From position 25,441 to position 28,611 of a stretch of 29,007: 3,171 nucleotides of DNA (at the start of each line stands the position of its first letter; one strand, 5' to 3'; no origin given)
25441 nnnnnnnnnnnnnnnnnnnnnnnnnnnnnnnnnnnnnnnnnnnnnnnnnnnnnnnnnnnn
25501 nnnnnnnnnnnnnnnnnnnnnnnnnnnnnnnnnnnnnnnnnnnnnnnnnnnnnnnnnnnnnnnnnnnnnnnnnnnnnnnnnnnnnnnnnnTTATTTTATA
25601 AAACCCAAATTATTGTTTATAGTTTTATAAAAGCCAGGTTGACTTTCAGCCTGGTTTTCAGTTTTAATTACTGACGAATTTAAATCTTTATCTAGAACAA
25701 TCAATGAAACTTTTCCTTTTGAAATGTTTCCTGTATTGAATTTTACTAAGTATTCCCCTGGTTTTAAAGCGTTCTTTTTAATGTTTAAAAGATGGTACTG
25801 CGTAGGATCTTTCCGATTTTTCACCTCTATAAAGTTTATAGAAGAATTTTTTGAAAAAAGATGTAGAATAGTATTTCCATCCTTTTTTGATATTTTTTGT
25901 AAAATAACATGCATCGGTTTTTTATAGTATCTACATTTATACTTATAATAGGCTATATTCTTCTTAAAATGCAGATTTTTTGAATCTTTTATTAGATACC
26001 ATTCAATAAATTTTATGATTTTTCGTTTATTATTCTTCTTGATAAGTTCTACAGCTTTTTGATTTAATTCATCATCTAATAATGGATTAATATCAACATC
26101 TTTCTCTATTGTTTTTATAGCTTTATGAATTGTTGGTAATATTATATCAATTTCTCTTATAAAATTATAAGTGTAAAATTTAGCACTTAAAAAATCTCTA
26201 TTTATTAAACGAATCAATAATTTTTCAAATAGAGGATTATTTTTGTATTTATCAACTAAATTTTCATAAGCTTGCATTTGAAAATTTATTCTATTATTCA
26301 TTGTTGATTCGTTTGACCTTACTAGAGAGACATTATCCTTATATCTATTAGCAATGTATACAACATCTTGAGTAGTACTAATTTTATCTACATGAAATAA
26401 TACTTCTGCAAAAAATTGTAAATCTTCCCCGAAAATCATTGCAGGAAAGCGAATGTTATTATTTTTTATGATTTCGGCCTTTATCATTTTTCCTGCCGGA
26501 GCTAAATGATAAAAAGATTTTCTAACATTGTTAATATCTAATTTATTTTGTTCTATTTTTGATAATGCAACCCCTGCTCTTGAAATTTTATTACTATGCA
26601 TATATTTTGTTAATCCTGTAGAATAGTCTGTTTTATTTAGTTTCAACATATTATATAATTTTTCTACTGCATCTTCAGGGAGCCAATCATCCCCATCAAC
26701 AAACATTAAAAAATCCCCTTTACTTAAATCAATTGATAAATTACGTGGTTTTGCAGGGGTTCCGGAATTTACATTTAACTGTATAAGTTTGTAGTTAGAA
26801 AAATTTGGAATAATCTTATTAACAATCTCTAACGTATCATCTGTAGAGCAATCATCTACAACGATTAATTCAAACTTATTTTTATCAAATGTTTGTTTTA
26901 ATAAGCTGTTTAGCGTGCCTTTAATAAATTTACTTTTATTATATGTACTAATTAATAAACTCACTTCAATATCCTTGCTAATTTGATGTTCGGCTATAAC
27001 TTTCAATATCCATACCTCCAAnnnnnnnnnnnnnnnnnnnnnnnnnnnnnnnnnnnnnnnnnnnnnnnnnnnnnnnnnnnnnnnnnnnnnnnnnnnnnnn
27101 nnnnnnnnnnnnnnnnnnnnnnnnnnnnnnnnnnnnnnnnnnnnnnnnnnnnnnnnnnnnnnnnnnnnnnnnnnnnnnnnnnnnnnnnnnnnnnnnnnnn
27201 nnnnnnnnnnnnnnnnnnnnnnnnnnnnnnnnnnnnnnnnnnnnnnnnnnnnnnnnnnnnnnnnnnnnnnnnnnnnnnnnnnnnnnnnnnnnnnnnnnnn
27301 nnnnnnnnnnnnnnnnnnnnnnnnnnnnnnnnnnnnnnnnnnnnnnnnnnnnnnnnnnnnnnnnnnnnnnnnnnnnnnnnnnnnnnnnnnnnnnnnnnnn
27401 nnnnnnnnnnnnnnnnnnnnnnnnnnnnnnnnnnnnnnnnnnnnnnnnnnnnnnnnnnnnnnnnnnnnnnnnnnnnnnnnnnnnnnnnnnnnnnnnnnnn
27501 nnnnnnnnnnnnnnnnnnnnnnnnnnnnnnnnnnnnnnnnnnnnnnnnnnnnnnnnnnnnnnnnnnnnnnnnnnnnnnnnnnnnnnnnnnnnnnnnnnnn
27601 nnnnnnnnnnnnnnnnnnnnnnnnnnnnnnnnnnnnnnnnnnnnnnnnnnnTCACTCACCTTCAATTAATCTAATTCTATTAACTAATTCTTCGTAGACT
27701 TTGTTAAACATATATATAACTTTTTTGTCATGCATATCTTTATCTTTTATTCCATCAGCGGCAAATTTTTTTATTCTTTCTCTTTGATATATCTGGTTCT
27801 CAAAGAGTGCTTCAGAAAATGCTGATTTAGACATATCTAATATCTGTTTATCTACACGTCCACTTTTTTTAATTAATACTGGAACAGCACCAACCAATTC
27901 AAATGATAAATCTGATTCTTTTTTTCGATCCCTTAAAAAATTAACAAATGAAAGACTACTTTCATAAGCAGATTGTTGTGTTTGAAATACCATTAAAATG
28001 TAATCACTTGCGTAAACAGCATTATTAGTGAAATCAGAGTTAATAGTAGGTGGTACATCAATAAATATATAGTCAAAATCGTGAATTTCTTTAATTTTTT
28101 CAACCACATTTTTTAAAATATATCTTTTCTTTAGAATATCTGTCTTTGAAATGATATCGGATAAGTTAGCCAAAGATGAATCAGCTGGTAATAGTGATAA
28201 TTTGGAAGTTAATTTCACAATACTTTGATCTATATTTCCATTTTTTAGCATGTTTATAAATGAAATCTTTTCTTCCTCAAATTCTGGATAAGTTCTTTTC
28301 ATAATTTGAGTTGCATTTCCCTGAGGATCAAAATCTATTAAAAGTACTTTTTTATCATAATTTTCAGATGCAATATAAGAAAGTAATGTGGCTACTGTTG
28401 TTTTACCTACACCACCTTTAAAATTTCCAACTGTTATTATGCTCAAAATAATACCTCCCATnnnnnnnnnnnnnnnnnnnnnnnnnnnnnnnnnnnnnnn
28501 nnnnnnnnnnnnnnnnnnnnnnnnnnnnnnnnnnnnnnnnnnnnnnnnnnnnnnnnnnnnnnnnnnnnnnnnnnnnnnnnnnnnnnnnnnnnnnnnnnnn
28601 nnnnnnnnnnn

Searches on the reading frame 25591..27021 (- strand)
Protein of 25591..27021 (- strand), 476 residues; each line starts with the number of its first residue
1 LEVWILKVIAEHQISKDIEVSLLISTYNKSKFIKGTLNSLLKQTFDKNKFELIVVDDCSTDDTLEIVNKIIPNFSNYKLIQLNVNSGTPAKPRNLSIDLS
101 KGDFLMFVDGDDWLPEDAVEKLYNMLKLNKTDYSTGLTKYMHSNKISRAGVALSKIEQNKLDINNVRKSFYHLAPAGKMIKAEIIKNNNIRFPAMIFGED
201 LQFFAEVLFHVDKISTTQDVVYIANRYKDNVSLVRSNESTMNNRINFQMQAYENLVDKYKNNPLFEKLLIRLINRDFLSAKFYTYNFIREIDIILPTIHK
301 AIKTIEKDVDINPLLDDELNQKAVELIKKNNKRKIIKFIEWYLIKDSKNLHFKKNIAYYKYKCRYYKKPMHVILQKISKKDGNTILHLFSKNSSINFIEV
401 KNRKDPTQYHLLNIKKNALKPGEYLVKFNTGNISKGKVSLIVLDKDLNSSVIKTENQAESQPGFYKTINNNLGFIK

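Call 65: search_protein_families(library=pfam, proteins=[window:25591-27021:-], max_evalue=0.00001)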
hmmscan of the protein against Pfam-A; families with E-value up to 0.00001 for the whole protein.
window:25591-27021:- (476 aa): 3 families
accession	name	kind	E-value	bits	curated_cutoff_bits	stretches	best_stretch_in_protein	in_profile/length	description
PF00535.33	Glycos_transf_2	-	1.8e-26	93.5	23.3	1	21-138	1-115/168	Glycosyl transferase family 2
PF10111.15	Glyco_tranf_2_2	-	5e-12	46.3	27.3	1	27-129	7-109/276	Glycosyltransferase like family 2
PF13641.12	Glyco_tranf_2_3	-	6.7e-09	36.5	27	1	20-201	3-188/230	Glycosyltransferase like family 2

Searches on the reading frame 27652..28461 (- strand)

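Call 65: search_protein_families(library=pfam, proteins=[window:27652-28461:-], max_evalue=0.00001)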
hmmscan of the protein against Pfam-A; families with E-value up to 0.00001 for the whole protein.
window:27652-28461:- (269 aa): 5 families
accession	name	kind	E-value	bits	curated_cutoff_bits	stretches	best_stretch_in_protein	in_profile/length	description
PF13614.12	AAA_31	-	3.8e-34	118.6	27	1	8-183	3-171/177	AAA domain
PF01656.29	CbiA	-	6.5e-15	55.6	25.4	1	9-237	1-122/125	CobQ/CobB/MinD/ParA nucleotide binding domain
PF06564.18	CBP_BcsQ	-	3.3e-09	37.1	21.3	1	7-164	2-150/234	Cellulose biosynthesis protein BcsQ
PF10609.15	ParA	-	2e-08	34.4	27.1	1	7-167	4-151/246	NUBPL iron-transfer P-loop NTPase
PF02374.21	ArsA_ATPase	-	5.7e-08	32.8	24.3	1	9-216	4-210/305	Anion-transporting ATPase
